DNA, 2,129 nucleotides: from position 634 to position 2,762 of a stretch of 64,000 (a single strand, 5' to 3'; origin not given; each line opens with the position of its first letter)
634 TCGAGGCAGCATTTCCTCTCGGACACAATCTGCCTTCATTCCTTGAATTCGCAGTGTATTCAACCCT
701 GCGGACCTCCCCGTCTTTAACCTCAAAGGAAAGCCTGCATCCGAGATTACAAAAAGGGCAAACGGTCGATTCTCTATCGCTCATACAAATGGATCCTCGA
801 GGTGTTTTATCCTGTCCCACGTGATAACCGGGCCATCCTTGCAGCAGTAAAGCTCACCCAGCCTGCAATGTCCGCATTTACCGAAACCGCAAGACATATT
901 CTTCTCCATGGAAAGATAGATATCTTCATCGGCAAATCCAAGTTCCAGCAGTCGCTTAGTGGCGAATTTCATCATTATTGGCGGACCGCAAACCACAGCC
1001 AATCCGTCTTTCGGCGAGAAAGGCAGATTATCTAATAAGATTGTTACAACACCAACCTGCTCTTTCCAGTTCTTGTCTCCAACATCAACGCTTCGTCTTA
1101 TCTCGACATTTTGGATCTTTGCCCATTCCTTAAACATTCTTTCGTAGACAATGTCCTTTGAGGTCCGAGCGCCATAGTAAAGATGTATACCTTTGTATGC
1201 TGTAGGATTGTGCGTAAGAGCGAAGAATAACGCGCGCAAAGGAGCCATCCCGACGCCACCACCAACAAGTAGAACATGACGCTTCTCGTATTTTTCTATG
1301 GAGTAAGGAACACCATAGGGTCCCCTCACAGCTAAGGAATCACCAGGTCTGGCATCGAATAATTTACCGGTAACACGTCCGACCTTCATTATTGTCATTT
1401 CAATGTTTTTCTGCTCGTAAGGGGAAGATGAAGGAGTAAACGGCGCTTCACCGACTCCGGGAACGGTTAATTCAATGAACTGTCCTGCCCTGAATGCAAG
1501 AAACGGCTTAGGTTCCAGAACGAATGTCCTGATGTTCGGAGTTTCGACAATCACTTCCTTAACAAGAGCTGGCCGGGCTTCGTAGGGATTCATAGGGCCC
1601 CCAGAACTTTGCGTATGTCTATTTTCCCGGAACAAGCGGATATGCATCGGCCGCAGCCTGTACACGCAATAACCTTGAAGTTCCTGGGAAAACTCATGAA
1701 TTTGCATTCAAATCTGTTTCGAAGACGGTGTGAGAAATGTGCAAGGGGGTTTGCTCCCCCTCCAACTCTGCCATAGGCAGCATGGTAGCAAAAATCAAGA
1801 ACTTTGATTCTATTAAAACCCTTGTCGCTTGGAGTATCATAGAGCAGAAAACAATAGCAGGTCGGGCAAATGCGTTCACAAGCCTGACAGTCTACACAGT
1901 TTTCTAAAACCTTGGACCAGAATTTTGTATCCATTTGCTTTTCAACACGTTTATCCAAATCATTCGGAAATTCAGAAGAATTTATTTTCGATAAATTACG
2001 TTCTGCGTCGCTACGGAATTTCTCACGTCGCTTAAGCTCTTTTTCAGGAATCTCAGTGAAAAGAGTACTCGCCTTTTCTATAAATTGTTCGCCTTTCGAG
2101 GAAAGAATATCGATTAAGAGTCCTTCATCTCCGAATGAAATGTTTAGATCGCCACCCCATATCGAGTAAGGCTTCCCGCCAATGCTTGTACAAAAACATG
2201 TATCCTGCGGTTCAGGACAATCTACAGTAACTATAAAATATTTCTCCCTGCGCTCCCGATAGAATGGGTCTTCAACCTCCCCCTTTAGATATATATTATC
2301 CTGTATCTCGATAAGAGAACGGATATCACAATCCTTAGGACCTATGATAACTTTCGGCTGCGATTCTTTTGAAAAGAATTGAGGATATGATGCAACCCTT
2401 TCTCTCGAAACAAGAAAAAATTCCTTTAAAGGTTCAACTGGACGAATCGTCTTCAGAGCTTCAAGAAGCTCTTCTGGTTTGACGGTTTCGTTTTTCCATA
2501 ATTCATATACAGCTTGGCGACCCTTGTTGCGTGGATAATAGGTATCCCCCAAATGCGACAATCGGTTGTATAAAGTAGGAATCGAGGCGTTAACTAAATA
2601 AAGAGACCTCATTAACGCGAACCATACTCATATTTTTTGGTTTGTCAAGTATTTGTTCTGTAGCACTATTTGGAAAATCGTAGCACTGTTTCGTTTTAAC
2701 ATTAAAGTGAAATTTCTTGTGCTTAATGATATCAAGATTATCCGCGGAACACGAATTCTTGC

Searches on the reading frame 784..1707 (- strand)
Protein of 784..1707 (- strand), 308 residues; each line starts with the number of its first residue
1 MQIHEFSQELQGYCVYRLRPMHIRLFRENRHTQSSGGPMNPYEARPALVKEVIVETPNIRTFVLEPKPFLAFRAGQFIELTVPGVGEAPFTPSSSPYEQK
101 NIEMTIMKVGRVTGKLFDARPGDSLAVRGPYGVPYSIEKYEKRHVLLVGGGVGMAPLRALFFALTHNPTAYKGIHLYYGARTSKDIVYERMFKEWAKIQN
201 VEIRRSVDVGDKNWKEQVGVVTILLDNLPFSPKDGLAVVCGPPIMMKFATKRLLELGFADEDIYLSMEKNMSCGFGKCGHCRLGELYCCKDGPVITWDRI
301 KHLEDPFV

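Call 89: search_protein_families(library=ncbifam, proteins=[window:784-1707:-], max_evalue=1e-25)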
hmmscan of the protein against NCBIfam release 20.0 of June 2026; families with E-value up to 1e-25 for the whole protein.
window:784-1707:- (308 aa): 5 families
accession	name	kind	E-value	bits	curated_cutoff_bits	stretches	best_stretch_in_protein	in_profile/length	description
TIGR02911.1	sulfite_red_B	equivalog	5.4e-63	212.5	288.6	1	71-304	30-260/261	anaerobic sulfite reductase subunit AsrB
NF006220.0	PRK08345.1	subfamily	1.3e-57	195.2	395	1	70-297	41-284/294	cytochrome-c3 hydrogenase subunit gamma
NF040835.1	sulfhyd_HydG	equivalog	9.6e-52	176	650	1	71-298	49-282/292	NADPH-dependent hydrogenase/sulfhydrogenase 1 subunit gamma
NF040830.1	sulfhyd_ShyC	equivalog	4.9e-46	157.2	600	1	39-298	1-280/288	NAD(P)-dependent hydrogenase/sulfhydrogenase 2 subunit gamma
NF000796.0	PRK00054.1-1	equivalog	3.1e-44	151.1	224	1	48-302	7-237/254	dihydroorotate dehydrogenase electron transfer subunit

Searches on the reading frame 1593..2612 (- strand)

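Call 89: search_protein_families(library=ncbifam, proteins=[window:1593-2612:-], max_evalue=1e-25)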
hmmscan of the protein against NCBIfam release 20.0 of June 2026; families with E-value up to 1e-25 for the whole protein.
window:1593-2612:- (340 aa): 3 families
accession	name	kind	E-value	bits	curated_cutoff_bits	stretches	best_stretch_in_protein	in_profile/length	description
NF040829.1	sulfhyd_ShyB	equivalog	1.2e-45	156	690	1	1-337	1-326/334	NAD(P)-dependent hydrogenase/sulfhydrogenase 2 subunit beta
NF040833.1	sulfhyd_HydB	equivalog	2e-36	125.6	750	1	5-336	5-331/367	NADPH-dependent hydrogenase/sulfhydrogenase 1 subunit beta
TIGR02910.1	sulfite_red_A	equivalog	2.8e-30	105.7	323.15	1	82-336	85-322/334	anaerobic sulfite reductase subunit AsrA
